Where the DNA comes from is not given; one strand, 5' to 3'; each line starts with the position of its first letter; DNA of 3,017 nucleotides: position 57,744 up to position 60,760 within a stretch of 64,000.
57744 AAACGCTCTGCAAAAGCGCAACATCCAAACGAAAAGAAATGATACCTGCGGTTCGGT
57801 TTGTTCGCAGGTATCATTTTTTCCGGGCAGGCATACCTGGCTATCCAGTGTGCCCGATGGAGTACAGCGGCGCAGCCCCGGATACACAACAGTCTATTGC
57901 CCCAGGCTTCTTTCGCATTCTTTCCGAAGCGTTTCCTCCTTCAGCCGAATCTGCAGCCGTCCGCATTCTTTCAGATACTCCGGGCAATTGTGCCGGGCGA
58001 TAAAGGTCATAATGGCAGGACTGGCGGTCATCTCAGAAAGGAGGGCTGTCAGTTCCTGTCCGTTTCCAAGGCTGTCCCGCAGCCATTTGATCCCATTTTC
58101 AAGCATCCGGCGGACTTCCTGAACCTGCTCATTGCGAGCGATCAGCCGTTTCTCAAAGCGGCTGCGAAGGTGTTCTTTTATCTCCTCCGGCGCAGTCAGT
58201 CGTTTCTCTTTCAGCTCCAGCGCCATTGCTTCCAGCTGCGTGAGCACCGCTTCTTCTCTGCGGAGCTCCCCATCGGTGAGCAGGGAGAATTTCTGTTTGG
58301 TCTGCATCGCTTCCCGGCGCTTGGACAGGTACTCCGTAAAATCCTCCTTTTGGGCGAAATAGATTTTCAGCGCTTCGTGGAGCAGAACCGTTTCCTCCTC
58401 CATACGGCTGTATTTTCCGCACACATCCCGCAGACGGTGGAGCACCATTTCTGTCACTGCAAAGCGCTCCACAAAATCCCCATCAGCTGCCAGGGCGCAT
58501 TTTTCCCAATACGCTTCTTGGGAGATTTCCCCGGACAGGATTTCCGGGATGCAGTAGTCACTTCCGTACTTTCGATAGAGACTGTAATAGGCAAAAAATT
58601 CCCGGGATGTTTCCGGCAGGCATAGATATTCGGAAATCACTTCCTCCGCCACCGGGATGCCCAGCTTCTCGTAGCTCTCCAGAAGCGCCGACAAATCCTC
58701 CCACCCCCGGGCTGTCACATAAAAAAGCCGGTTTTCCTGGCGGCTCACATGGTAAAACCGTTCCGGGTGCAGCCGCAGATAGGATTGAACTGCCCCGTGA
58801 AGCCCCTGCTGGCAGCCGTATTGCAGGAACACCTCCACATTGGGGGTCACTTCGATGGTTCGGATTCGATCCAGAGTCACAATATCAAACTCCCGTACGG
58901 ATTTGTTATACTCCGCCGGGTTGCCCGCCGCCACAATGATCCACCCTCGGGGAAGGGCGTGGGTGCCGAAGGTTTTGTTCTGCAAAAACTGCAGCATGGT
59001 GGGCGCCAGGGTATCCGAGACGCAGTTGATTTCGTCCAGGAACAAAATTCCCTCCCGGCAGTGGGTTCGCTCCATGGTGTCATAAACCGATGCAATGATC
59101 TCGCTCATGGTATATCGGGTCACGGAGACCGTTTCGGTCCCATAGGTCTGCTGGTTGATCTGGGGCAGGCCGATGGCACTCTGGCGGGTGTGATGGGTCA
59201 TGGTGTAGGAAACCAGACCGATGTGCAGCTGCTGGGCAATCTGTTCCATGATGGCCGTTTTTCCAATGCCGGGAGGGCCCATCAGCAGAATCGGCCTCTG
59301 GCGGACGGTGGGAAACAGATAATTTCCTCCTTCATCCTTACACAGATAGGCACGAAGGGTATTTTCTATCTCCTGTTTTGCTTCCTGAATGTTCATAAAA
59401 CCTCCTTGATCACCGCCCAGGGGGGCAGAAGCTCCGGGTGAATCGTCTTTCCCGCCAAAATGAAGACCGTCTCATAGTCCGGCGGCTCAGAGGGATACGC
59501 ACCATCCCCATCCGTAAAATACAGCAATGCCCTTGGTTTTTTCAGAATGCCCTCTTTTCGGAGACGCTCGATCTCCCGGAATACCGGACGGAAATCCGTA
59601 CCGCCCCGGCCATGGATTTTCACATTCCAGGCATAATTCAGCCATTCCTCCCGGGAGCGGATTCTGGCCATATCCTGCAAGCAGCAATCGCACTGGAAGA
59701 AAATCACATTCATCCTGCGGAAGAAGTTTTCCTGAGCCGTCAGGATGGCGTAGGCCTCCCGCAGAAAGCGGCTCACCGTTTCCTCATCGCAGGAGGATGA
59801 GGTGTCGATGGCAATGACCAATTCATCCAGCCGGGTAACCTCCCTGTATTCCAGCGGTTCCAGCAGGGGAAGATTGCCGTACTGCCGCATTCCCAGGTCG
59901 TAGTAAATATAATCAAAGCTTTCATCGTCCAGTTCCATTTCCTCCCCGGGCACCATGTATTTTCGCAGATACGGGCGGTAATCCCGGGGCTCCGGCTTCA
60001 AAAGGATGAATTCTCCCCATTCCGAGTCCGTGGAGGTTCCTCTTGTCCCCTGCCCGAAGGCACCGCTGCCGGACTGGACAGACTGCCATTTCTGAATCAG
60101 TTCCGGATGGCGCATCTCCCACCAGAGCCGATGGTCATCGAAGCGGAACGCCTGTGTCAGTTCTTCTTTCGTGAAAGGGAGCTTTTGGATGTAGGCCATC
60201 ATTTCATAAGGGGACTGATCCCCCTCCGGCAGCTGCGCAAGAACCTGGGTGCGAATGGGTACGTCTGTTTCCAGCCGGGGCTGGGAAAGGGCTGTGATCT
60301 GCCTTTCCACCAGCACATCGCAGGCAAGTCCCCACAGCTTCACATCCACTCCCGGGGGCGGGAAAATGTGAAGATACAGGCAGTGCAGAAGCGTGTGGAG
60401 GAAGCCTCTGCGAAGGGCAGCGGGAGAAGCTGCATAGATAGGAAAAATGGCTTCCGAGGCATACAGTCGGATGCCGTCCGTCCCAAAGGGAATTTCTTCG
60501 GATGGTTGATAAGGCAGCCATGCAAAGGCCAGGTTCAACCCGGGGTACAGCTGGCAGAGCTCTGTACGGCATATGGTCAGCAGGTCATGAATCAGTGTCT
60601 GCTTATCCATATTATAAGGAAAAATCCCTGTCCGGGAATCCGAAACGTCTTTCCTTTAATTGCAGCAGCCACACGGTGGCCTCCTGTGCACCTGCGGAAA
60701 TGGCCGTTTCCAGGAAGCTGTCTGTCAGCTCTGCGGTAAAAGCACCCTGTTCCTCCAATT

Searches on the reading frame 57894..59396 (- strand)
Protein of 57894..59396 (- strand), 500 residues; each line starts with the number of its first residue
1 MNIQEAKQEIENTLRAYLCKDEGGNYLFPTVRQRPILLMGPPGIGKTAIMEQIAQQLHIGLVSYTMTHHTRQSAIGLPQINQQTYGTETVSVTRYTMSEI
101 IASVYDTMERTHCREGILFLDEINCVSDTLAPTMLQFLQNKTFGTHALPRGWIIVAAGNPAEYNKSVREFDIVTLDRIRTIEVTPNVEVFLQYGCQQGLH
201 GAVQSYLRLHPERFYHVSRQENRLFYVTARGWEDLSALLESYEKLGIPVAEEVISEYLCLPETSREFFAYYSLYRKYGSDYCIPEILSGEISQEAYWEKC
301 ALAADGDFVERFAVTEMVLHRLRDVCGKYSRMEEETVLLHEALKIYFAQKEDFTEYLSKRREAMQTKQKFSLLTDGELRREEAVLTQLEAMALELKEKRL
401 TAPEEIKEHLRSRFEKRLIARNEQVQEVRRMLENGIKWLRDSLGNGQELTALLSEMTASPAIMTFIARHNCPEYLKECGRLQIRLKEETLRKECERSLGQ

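Call 81: search_protein_families(library=pfam, proteins=[window:57894-59396:-])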
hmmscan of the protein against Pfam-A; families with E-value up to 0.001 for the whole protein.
window:57894-59396:- (500 aa): 9 families
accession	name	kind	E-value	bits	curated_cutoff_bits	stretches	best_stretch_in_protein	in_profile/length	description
PF00004.35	AAA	-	5.8e-09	36.9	21.2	1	36-166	1-117/131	ATPase family associated with various cellular activities (AAA)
PF07728.20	AAA_5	-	1.2e-08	35.5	22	1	35-165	1-126/139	AAA domain (dynein-related subfamily)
PF13401.12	AAA_22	-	5.2e-08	33.7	27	1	33-138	5-104/130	AAA domain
PF20030.5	bpMoxR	-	1.6e-05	24.5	27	1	30-143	28-126/205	MoxR domain in the MoxR-vWA-beta-propeller ternary systems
PF13245.12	AAA_19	-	4.4e-05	24.1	25.1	1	30-141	8-117/134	AAA domain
PF13191.12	AAA_16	-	0.00013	23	32.6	0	33-60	24-51/167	AAA ATPase domain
PF00158.32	Sigma54_activat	-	0.00033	20.8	20.2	0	33-143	22-122/168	Sigma-54 interaction domain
PF07726.17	AAA_3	-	0.00038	20.8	27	0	36-164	2-116/131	ATPase family associated with various cellular activities (AAA)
PF13173.12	AAA_14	-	0.00067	20.1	27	0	33-128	2-76/129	AAA domain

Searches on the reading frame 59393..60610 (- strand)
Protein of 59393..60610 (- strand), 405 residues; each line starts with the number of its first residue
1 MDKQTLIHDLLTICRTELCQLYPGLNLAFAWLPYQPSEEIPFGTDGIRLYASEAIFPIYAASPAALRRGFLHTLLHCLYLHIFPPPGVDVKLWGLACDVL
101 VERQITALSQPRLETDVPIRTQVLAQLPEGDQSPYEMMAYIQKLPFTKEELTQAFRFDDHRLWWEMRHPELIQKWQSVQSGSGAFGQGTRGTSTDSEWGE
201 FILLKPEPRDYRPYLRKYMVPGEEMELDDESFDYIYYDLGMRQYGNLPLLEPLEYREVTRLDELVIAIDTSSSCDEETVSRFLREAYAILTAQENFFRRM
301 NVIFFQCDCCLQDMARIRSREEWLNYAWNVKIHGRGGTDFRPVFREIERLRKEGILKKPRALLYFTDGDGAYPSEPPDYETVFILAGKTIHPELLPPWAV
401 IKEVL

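Call 81: search_protein_families(library=pfam, proteins=[window:59393-60610:-])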
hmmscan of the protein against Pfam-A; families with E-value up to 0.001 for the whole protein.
window:59393-60610:- (405 aa): 1 family
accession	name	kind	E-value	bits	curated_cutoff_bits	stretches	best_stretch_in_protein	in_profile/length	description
PF09967.15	DUF2201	-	7.7e-13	49.1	26.4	1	264-400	1-118/123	VWA-like domain (DUF2201)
